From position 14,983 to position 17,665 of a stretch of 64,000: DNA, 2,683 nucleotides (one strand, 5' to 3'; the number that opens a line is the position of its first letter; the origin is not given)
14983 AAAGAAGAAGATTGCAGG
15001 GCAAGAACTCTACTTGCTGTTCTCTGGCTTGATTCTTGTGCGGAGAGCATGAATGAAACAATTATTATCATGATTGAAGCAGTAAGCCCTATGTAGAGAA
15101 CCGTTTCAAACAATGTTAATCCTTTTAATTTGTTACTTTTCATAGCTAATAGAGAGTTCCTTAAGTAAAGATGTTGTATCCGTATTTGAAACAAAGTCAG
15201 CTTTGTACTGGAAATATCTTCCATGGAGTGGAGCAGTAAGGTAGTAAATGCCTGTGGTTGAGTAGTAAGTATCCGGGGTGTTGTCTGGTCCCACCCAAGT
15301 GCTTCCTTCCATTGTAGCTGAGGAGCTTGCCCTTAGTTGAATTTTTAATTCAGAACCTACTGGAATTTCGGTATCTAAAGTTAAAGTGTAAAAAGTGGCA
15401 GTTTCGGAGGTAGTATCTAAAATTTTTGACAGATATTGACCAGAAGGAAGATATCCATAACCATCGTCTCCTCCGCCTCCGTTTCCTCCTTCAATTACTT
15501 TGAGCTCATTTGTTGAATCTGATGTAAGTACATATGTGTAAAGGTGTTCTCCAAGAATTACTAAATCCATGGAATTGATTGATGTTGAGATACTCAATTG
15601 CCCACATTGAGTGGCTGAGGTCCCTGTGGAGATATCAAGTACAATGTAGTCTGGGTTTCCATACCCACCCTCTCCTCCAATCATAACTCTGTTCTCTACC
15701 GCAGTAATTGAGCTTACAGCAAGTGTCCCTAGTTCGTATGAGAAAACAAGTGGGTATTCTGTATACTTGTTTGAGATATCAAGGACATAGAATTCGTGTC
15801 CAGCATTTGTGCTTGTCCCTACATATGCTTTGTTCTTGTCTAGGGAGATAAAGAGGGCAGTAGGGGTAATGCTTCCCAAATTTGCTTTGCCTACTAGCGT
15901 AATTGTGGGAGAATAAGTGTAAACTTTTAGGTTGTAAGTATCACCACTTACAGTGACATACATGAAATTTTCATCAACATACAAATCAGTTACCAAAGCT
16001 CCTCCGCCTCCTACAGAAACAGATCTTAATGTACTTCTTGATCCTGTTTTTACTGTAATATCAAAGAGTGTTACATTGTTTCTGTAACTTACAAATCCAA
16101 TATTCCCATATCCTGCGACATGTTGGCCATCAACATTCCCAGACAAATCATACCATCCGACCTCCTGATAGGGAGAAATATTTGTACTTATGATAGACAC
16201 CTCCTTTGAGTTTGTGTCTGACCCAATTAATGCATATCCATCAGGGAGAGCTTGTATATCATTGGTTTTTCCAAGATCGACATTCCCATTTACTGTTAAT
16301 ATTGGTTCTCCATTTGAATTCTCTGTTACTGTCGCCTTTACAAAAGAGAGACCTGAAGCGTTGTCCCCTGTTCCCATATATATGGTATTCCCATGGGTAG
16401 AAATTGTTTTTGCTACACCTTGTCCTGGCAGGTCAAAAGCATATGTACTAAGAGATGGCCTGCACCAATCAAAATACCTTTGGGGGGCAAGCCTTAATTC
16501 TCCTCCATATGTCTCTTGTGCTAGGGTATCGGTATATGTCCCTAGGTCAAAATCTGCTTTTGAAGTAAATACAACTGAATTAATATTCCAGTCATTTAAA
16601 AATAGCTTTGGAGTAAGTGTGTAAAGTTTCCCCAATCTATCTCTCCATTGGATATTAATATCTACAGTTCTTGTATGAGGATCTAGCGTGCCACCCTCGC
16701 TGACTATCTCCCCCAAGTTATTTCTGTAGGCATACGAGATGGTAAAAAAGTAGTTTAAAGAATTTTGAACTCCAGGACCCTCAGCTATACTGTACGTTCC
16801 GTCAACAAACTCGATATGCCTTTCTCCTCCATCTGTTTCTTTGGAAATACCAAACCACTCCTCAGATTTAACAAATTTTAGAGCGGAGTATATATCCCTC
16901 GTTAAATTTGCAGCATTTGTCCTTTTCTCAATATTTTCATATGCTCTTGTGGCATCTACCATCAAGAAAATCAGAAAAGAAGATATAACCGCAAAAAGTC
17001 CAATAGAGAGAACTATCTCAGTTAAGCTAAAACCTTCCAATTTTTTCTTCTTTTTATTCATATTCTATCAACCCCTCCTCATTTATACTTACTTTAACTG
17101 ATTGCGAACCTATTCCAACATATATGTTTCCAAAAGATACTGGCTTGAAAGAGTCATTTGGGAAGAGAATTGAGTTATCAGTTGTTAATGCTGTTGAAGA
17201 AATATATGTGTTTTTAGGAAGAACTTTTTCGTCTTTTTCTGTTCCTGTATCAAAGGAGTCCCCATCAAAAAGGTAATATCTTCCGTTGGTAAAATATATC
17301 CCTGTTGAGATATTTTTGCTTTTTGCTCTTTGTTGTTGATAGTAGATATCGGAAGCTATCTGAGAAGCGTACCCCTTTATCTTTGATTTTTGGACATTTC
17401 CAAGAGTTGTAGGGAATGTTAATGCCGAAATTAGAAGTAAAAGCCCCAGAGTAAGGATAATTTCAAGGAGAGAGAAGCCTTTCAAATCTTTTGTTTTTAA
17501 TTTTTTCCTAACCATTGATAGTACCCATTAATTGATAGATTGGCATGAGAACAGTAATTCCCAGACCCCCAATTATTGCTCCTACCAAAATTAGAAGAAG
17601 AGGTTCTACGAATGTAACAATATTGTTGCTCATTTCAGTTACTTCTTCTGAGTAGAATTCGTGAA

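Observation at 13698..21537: Compact type IV pilus operon with a 642-aa giant prepilin and no pilT or pilMNOQ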

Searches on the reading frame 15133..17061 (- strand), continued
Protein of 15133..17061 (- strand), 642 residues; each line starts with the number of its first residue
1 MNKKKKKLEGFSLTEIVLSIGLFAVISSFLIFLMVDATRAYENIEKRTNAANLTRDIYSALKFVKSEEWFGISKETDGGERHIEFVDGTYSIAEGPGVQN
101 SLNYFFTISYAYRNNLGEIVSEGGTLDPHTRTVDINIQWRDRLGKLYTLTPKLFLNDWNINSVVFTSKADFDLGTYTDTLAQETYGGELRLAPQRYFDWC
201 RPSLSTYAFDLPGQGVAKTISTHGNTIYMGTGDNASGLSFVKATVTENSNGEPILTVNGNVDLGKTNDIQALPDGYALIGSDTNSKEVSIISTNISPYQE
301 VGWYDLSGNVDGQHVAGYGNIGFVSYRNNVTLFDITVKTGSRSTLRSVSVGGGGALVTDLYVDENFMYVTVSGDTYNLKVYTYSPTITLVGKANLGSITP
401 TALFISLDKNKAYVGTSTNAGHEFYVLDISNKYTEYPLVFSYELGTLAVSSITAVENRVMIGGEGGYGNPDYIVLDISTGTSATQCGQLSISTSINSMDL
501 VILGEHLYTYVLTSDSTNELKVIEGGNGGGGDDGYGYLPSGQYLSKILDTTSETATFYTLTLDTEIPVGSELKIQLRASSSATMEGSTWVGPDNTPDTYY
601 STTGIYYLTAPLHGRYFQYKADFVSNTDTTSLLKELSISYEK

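Call 39: search_protein_families(library=pfam, proteins=[L040:9995-11779:+, L041:10001-11764:+, L043:9060-10841:+, L042:6320-9946:+, L043:7311-9035:+, L046:7166-9721:+, L042:9983-11089:+, L040:12704-13690:+, L042:13500-14885:+, L041:13286-14023:+], max_evalue=0.01)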
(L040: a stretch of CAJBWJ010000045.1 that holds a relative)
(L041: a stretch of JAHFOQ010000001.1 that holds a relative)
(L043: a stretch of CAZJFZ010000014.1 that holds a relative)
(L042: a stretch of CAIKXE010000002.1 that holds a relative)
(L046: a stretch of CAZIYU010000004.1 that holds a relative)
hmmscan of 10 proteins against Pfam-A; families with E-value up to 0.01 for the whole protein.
L040:9995-11779:+ (594 aa): 1 family
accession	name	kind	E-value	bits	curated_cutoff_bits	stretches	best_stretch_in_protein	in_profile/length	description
PF07963.17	N_methyl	-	0.0065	16.5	21.2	0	4-25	3-24/27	Prokaryotic N-terminal methylation motif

L041:10001-11764:+ (587 aa): 1 family
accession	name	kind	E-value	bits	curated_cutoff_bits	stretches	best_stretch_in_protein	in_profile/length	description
PF07963.17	N_methyl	-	1.2e-05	25.1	21.2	1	5-30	1-26/27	Prokaryotic N-terminal methylation motif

L043:9060-10841:+ (593 aa): 5 families
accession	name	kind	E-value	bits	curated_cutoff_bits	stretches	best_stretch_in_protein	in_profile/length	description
PF13385.13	Laminin_G_3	-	3.2e-19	70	27.6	1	409-571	1-150/151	Concanavalin A-like lectin/glucanases superfamily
PF10102.14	DUF2341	-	2.2e-12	47.7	23.4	1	290-357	2-66/84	Domain of unknown function (DUF2341)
PF09479.16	Flg_new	-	1.5e-10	41.5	27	1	161-234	1-65/65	Listeria-Bacteroides repeat domain (List_Bact_rpt)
PF07963.17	N_methyl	-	3.7e-05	23.6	21.2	1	8-33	1-26/27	Prokaryotic N-terminal methylation motif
PF02210.31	Laminin_G_2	-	0.00092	20.1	22.9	1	444-563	7-125/126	Laminin G domain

L042:6320-9946:+ (1208 aa): 8 families
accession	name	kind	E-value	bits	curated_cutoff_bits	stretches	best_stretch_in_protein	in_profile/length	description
PF13385.13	Laminin_G_3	-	7.4e-49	166.2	27.6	3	1014-1187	2-151/151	Concanavalin A-like lectin/glucanases superfamily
PF00041.27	fn3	-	1.7e-17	63.8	25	2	232-311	2-81/84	Fibronectin type III domain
PF09479.16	Flg_new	-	5.9e-13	49.2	27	1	156-225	1-65/65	Listeria-Bacteroides repeat domain (List_Bact_rpt)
PF10102.14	DUF2341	-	1.3e-11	45.2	23.4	1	901-966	1-65/84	Domain of unknown function (DUF2341)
PF02210.31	Laminin_G_2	-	5.1e-08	33.9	22.9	0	392-514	3-123/126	Laminin G domain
PF25059.1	FN3_DSCAM-DSCAML_C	-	3.9e-07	30.8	39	0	587-617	45-75/89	DSCAM/DSCAML C-terminal Fn3-like domain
PF02973.23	Sialidase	-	0.00063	19.7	26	0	463-529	121-186/189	Sialidase, N-terminal domain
PF09041.15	Aurora-A_bind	-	0.0045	17.5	21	0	360-395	5-40/68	Aurora-A binding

L043:7311-9035:+ (574 aa): 5 families
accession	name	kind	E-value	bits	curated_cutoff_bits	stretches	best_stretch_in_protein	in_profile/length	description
PF13385.13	Laminin_G_3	-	9.6e-16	58.7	27.6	1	402-547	2-142/151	Concanavalin A-like lectin/glucanases superfamily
PF09479.16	Flg_new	-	1.9e-15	57.2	27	1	168-237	1-65/65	Listeria-Bacteroides repeat domain (List_Bact_rpt)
PF10102.14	DUF2341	-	3.6e-11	43.8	23.4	1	292-374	2-74/84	Domain of unknown function (DUF2341)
PF18998.6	Flg_new_2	-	1.5e-06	28.5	23.6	1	168-241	1-72/73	Divergent InlB B-repeat domain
PF07963.17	N_methyl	-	1.6e-05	24.7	21.2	1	10-33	2-25/27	Prokaryotic N-terminal methylation motif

L046:7166-9721:+ (851 aa): 5 families
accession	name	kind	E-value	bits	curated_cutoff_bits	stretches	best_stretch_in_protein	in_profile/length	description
PF13385.13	Laminin_G_3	-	8.2e-37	127.1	27.6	2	690-842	13-150/151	Concanavalin A-like lectin/glucanases superfamily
PF09479.16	Flg_new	-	2.4e-29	101.6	27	3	549-624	1-65/65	Listeria-Bacteroides repeat domain (List_Bact_rpt)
PF02973.23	Sialidase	-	1.3e-06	28.5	26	1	395-461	118-185/189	Sialidase, N-terminal domain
PF07953.20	Toxin_R_bind_N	-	8.5e-06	26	23.8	1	638-786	4-149/191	Clostridium neurotoxin, N-terminal receptor binding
PF02210.31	Laminin_G_2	-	0.0041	18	22.9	0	350-448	24-124/126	Laminin G domain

L042:9983-11089:+ (368 aa): 2 families
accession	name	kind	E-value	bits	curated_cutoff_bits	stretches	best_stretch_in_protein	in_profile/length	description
PF13385.13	Laminin_G_3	-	2.3e-24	86.7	27.6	1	205-359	1-150/151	Concanavalin A-like lectin/glucanases superfamily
PF07963.17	N_methyl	-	3.2e-05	23.7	21.2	1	7-29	2-24/27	Prokaryotic N-terminal methylation motif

L040:12704-13690:+ (328 aa): 1 family
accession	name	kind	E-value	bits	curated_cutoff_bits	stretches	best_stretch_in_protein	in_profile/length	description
PF13399.11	LytR_C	-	0.00034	21.9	22.2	1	240-327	5-83/86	LytR cell envelope-related transcriptional attenuator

L042:13500-14885:+ (461 aa): 3 families
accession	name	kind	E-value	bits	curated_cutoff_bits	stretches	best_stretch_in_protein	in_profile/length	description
PF11104.14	PilM_2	-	9.8e-26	90.9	27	1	20-309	1-295/340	Type IV pilus assembly protein PilM;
PF14450.12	FtsA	-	1.6e-10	41.9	31.8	1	195-315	2-106/127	Cell division protein FtsA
PF06723.19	MreB_Mbl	-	1.7e-06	27.6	27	0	189-236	143-189/327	MreB/Mbl protein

L041:13286-14023:+ (245 aa): 0 families

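Call 91: search_protein_representatives(alignment_id=A1)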
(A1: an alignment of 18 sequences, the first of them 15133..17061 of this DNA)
Query: 18 sequences, 640 profile positions. Proteins with E-value up to 0.001 (for the whole library): 20075; up to 1e-10: 8272; up to 1e-30: 952. The best 150 are listed.
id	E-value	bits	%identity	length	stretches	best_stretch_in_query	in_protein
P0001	3.7e-280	947.5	-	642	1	1-640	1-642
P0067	4.5e-248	841.5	-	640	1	1-640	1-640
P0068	1.2e-244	830.2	-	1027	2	8-530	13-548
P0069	3.1e-243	825.5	-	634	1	6-639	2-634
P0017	2.4e-241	819.3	-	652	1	2-640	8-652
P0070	2.7e-227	772.8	-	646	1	3-640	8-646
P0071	4.8e-224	762.1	-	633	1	6-640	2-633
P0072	4.9e-219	745.5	-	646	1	4-640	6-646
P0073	4.4e-218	742.4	-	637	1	1-639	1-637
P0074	1.1e-215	734.5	-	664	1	1-640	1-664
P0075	6.4e-214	728.6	-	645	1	6-639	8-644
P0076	2.3e-213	726.8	-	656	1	3-640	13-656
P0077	7.0e-212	721.9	-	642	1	6-639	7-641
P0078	1.9e-210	717.2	-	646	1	1-639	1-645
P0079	2.4e-209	713.6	-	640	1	3-640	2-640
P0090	8.6e-186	635.7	-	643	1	1-639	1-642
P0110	2.5e-156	538.4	-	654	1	10-639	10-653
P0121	3.5e-146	504.9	-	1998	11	9-424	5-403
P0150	8.9e-132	457.3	-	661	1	5-639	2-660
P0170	3.8e-124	432.1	-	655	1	6-639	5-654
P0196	2.1e-111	390.0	-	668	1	4-639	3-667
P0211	2.3e-106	373.3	-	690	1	10-639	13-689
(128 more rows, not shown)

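Call 92: list_cluster_members(proteins=[P0067, P0069, P0074, P0090, P0110, P0121, P0150, P0170, P0196, P0211])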
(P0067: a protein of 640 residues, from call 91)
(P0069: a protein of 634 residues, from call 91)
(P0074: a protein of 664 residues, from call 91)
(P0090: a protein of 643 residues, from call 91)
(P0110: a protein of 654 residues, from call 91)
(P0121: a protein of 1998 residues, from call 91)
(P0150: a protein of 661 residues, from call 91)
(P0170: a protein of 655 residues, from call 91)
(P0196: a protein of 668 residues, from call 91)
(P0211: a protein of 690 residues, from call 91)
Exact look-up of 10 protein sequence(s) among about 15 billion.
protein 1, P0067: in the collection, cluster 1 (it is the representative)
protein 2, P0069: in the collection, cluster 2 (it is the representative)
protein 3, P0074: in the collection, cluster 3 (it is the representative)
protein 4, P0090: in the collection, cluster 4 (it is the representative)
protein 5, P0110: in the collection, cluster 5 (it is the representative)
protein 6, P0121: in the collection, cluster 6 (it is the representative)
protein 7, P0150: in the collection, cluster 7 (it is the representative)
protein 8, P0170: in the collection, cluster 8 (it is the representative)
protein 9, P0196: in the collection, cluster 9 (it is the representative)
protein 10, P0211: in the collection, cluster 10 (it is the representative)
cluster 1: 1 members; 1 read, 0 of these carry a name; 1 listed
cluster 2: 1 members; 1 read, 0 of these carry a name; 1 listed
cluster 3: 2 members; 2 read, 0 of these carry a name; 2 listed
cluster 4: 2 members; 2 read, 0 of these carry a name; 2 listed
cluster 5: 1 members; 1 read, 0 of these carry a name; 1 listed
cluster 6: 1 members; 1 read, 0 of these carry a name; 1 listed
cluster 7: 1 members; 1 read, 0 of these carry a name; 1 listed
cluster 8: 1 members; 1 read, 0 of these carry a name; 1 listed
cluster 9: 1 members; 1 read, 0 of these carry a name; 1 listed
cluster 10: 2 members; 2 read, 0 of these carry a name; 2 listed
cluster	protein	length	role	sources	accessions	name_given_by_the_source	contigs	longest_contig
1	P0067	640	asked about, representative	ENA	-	-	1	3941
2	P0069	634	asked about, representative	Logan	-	-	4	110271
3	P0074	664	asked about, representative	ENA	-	-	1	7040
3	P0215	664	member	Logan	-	-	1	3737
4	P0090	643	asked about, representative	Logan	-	-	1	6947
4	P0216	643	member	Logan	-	-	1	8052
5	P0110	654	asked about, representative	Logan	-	-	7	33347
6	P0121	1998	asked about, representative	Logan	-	-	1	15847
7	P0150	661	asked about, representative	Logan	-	-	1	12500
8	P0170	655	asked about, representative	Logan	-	-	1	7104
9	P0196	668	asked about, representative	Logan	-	-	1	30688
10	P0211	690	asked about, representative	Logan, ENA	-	-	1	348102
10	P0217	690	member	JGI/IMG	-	-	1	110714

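Call 93: find_encoding_contigs(protein=P0211, flank=10000, max_places=1)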
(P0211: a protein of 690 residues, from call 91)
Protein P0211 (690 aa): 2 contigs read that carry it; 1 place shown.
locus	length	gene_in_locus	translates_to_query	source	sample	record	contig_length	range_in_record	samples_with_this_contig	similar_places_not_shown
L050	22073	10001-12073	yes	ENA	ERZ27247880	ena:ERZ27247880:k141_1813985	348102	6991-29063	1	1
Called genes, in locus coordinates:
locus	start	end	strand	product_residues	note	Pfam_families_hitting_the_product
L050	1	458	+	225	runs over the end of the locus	PF00005:ABC_tran, PF13304:AAA_21 (faint)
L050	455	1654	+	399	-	PF12704:MacB_PCD, PF02687:FtsX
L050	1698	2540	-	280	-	PF01149:Fapy_DNA_glyco, PF06831:H2TH, PF06827:zf-FPG_IleRS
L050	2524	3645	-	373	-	PF13439:Glyco_transf_4, PF00534:Glycos_transf_1, PF20706:GT4-conflict (weak), PF13692:Glyco_trans_1_4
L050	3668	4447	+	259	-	PF02673:BacA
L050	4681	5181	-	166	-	-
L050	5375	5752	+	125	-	PF09643:YopX (weak)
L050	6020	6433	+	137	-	PF01627:Hpt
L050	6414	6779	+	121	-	PF00072:Response_reg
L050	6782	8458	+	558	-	PF05157:MshEN, PF00437:T2SSE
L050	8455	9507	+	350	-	PF00482:T2SSF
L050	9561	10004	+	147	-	-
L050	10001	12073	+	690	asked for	PF08309:LVIVD (faint)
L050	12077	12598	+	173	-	PF07963:N_methyl (weak)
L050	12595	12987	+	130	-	-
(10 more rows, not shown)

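Call 94: find_encoding_contigs(protein=P0121, flank=10000, max_places=1)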
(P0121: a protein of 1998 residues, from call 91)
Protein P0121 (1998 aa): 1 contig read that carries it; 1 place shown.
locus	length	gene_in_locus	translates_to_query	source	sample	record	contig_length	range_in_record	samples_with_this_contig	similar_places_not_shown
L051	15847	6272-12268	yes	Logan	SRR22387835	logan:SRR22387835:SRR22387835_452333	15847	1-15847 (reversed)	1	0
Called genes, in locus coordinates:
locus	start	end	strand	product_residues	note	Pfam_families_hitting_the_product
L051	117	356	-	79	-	-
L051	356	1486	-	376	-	PF05222:AlaDh_PNT_N, PF01262:AlaDh_PNT_C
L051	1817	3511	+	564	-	PF05157:MshEN, PF00437:T2SSE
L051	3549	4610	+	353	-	PF00482:T2SSF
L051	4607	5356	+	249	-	PF00512:HisKA, PF02518:HATPase_c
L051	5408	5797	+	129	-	PF00072:Response_reg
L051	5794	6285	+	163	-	-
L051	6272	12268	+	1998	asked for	PF08309:LVIVD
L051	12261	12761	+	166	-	-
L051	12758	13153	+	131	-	-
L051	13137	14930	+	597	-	PF11104:PilM_2, PF06723:MreB_Mbl (faint), PF14450:FtsA, PF06347:SH3_4 (weak), PF08239:SH3_3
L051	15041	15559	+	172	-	PF07963:N_methyl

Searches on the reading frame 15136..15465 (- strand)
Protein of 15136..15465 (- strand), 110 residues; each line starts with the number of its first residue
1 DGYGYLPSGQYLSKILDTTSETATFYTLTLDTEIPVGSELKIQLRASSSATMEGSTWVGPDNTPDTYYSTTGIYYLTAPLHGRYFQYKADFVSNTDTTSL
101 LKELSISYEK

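Call 78: search_solved_structures(query=A6, max_evalue=10)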
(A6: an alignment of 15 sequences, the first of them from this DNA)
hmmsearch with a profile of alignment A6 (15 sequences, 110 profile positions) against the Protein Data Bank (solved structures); distinct sequences matched with E-value up to 10: 1.
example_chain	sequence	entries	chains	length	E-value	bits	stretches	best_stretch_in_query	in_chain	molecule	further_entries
1kcs_L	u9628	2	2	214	0.31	14.8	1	30-104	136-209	PC282 IMMUNOGLOBULIN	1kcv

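Call 79: search_protein_families(library=pfam, alignment_id=A6, max_evalue=1)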
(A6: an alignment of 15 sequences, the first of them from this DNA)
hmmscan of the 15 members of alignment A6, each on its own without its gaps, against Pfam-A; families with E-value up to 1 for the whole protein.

A. member 1, seq(110 aa): 0 families

B. families by the number of members that match (of 15 scanned): 1 family
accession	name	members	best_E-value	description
PF10989.13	DUF2808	1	0.054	Protein of unknown function (DUF2808)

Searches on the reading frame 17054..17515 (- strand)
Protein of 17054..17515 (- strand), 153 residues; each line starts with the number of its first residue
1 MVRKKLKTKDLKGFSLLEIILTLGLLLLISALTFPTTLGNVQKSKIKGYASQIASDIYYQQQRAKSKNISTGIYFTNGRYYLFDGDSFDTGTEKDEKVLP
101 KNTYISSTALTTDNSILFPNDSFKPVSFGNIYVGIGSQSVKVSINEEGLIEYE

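Call 3: search_protein_families(library=pfam, proteins=[window:17054-17515:-], max_evalue=0.1)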
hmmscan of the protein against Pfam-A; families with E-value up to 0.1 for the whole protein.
window:17054-17515:- (153 aa): 1 family
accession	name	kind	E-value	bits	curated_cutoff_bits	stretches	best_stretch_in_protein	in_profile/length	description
PF07963.17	N_methyl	-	0.015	15.3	21.2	1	12-32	5-25/27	Prokaryotic N-terminal methylation motif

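Call 4: search_protein_families(library=ncbifam, proteins=[window:17054-17515:-], max_evalue=0.1)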
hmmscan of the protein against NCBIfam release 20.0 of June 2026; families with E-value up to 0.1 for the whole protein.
window:17054-17515:- (153 aa): 11 families
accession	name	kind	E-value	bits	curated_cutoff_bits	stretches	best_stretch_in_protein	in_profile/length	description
NF040982.1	ComGD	equivalog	2.7e-10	40.8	70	1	12-141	2-126/139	competence type IV pilus minor pilin ComGD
TIGR01708.2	typeII_sec_gspH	equivalog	8.1e-07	29.2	80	1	12-83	2-73/169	type II secretion system minor pseudopilin GspH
NF041013.1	T4P_ComGE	equivalog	1.8e-05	24.7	49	1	9-85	1-81/83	competence type IV pilus minor pilin ComGE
NF007800.0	PRK10506.1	equivalog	0.00076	19.3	158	1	8-75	5-72/163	prepilin peptidase-dependent protein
TIGR01710.1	typeII_sec_gspG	equivalog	0.00084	19.4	88.85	1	12-54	1-43/134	type II secretion system major pseudopilin GspG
NF047827.1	T3SSXpsH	equivalog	0.0082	15.9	160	1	12-66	1-55/145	type II secretion system protein XpsH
TIGR02596.1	TIGR02596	subfamily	0.0086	16.2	70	1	14-75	1-62/196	Verru_Chthon cassette protein D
TIGR02532.1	IV_pilin_GFxxxE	domain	0.025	14.4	16.3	1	12-33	2-23/24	prepilin-type N-terminal cleavage/methylation domain-containing protein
NF007862.0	PRK10574.1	equivalog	0.05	13.7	138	1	11-46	4-39/145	prepilin peptidase-dependent pilin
TIGR02523.1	type_IV_pilV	equivalog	0.068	13.7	52.2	1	13-97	3-89/139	type IV pilus modification protein PilV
NF041002.1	pilin_ComGF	equivalog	0.095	12.9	80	0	12-61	2-51/139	competence type IV pilus minor pilin ComGF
